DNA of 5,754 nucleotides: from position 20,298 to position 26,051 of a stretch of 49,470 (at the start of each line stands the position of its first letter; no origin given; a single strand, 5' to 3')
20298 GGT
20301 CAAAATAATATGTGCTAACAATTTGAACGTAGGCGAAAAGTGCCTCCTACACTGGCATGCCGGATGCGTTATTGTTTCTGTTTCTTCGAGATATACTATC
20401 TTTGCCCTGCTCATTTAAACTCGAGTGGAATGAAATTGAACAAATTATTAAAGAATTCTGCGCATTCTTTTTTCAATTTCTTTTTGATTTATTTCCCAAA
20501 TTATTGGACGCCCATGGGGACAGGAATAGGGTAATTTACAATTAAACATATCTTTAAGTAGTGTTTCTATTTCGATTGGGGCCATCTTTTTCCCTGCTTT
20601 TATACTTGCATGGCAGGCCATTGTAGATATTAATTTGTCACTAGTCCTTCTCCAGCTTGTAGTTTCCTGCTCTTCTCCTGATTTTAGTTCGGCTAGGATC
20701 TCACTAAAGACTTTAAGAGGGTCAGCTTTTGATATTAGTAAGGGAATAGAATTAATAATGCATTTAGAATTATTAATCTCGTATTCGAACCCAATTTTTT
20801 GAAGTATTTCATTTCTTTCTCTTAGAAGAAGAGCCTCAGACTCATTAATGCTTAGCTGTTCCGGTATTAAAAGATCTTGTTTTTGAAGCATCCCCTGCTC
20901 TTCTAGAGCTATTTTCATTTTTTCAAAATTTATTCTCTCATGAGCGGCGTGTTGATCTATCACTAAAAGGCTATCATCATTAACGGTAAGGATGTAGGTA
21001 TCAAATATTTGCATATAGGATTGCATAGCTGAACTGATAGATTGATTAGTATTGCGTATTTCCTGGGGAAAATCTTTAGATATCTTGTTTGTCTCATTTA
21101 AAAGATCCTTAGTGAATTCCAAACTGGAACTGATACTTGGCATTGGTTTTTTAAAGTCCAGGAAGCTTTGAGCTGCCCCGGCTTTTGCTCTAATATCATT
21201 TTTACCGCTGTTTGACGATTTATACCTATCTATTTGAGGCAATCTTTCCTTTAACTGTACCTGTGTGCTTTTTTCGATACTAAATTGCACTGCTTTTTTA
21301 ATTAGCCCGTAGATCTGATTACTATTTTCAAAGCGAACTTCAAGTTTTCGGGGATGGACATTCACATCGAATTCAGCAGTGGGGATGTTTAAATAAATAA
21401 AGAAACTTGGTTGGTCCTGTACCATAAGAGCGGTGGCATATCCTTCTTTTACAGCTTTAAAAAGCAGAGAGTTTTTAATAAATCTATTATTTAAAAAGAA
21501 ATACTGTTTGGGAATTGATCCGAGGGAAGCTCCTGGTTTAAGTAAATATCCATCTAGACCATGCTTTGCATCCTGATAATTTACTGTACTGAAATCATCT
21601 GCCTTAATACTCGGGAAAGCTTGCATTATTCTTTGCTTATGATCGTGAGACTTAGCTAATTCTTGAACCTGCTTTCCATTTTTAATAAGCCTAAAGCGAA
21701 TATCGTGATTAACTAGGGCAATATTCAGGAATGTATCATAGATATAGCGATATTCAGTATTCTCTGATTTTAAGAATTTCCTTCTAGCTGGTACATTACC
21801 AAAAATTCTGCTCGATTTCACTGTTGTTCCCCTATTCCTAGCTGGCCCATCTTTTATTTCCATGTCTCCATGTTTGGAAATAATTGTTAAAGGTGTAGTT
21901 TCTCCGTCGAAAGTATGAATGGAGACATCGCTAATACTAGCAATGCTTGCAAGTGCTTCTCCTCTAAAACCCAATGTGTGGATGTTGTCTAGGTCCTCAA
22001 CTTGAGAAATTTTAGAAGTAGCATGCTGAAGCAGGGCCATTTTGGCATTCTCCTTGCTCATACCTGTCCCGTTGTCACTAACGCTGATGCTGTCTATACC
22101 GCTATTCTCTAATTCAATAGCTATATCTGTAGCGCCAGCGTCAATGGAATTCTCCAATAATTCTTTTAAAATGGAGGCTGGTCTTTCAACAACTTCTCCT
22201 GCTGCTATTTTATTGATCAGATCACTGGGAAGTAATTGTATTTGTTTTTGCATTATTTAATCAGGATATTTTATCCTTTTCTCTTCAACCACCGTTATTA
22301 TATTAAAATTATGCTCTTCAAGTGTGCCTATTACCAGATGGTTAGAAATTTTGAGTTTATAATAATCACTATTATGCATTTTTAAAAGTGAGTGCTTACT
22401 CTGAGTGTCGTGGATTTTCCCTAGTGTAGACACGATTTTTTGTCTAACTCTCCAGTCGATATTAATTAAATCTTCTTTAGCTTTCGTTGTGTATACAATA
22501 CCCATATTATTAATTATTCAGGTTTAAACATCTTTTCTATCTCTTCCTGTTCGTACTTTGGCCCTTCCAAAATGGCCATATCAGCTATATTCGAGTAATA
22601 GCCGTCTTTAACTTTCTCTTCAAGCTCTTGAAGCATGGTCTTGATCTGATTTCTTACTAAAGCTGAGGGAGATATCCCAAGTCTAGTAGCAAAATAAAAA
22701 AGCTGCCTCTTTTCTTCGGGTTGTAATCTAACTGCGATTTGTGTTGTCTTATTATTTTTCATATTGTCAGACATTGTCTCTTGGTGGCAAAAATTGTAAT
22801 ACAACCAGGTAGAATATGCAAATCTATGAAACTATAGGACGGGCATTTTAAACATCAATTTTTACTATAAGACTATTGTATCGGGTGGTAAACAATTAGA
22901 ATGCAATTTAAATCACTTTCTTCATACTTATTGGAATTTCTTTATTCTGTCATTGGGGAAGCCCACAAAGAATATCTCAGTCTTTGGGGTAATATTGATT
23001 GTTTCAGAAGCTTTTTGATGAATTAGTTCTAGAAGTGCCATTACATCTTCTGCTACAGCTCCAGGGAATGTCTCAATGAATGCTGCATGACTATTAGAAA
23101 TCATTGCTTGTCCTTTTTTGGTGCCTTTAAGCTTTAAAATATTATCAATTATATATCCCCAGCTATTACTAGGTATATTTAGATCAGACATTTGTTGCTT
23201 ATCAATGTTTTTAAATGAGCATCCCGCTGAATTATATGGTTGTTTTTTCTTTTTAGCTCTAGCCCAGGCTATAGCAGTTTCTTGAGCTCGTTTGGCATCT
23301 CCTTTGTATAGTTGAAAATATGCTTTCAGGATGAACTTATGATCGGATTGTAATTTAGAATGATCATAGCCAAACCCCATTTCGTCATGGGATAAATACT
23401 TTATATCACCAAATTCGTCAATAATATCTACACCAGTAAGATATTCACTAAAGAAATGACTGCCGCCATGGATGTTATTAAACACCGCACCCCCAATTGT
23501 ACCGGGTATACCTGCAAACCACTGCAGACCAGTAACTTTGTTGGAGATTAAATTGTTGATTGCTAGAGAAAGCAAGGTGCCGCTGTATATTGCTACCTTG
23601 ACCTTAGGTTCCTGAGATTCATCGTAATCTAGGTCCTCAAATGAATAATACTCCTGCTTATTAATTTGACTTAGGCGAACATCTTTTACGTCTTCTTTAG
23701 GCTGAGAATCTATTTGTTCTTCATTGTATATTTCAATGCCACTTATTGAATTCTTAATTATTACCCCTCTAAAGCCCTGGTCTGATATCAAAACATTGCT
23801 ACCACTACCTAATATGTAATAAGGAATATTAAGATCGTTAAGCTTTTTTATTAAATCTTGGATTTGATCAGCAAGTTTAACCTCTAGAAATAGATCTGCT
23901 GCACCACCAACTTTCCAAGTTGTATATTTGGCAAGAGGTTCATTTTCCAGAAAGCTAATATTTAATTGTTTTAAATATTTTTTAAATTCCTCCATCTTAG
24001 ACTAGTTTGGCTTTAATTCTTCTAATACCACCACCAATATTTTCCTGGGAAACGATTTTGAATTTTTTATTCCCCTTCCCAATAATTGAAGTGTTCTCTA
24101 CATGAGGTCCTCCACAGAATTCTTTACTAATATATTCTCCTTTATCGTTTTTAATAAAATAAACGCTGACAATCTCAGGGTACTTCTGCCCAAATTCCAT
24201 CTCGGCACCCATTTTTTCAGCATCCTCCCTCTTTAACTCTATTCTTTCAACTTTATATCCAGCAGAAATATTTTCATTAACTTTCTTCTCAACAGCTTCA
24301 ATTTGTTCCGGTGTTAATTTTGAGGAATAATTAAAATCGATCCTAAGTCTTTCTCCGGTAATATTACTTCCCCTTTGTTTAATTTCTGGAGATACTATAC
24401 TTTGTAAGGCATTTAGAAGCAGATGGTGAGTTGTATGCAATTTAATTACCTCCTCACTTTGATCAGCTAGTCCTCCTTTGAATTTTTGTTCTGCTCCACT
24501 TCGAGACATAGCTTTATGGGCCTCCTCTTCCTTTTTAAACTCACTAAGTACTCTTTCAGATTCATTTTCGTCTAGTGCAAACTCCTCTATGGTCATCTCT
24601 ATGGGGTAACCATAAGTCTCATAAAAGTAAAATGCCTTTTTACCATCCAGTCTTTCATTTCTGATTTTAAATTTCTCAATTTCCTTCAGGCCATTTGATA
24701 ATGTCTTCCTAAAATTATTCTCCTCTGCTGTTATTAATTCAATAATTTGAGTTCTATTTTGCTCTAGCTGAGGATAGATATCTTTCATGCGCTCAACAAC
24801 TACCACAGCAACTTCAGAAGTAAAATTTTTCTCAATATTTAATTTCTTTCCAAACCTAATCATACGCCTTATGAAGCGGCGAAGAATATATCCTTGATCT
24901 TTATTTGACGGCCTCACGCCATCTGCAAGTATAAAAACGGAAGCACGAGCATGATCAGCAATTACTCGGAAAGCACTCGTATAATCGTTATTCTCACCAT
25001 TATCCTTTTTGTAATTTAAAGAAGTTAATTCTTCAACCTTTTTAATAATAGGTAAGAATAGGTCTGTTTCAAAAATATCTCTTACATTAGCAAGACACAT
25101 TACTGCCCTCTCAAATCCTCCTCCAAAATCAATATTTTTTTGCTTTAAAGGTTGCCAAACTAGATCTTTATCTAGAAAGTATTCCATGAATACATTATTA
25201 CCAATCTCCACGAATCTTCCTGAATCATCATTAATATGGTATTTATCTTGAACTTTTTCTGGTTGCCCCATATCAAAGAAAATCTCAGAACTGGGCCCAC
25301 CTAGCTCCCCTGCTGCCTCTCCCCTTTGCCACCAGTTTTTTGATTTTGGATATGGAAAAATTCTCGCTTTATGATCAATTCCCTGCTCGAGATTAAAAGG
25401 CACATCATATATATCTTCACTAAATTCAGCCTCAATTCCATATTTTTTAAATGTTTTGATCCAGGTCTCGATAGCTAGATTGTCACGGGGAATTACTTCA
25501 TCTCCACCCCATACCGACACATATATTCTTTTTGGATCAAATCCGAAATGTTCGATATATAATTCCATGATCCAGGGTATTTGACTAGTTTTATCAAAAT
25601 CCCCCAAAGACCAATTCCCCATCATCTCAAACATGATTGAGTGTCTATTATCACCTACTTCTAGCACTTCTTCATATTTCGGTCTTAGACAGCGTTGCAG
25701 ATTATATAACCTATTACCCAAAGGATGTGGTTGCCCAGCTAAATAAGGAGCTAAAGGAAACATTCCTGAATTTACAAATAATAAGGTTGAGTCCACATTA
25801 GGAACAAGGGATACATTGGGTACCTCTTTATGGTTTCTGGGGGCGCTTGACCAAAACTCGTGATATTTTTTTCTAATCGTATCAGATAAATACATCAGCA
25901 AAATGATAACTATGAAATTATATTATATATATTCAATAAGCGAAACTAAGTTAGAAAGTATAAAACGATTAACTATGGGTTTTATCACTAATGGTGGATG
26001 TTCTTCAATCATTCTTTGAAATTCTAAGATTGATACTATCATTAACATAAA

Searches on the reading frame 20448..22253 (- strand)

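Call 7: search_protein_families(library=pfam, proteins=[window:20448-22253:-], max_evalue=0.001)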
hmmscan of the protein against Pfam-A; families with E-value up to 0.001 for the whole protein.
window:20448-22253:- (601 aa): 4 families
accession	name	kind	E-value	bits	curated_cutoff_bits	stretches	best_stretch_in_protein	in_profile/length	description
PF08676.16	MutL_C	-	5.3e-38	130.4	25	1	414-556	2-141/142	MutL C terminal dimerisation domain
PF01119.25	DNA_mis_repair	-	9e-26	90.3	26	1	219-323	11-115/119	DNA mismatch repair protein, C-terminal domain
PF13589.12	HATPase_c_3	-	1.7e-12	48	25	1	27-117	5-95/137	Histidine kinase-, DNA gyrase B-, and HSP90-like ATPase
PF02518.31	HATPase_c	-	1.3e-06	29.2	26.4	1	23-77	4-56/111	Histidine kinase-, DNA gyrase B-, and HSP90-like ATPase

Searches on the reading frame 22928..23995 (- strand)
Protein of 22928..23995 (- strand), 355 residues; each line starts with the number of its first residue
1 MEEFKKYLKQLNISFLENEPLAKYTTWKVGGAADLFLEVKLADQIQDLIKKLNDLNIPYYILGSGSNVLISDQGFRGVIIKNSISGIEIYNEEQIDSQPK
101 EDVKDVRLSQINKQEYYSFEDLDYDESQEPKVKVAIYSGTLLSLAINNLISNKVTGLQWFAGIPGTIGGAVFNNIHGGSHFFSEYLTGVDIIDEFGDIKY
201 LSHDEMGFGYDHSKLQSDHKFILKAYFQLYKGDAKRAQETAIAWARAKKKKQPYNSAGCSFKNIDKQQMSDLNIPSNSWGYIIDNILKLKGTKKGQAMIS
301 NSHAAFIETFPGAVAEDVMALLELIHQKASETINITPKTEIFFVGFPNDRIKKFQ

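Call 7: search_protein_families(library=pfam, proteins=[window:22928-23995:-], max_evalue=0.001)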
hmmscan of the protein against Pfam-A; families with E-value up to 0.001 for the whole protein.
window:22928-23995:- (355 aa): 2 families
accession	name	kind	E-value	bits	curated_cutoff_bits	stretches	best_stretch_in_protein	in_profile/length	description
PF02873.21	MurB_C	-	5.8e-14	52.5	27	1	241-343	6-98/99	UDP-N-acetylenolpyruvoylglucosamine reductase, C-terminal domain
PF01565.28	FAD_binding_4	-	2.9e-12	46.9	26.4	2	34-93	2-64/139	FAD binding domain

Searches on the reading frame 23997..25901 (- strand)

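Call 7: search_protein_families(library=pfam, proteins=[window:23997-25901:-], max_evalue=0.001)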
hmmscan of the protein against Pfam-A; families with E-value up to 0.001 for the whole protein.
window:23997-25901:- (634 aa): 3 families
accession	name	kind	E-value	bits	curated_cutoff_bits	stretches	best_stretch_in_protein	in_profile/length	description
PF01411.24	tRNA-synt_2c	-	8.5e-106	355.1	30.3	1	9-493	2-453/552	tRNA synthetases class II (A)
PF07973.19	tRNA_SAD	-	1.9e-11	44.2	24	1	578-629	1-43/44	Threonyl and Alanyl tRNA synthetase second additional domain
PF25190.1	Tad5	-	0.00012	22.6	27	0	367-431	31-96/123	Type I Thoeris inhibitor Tad5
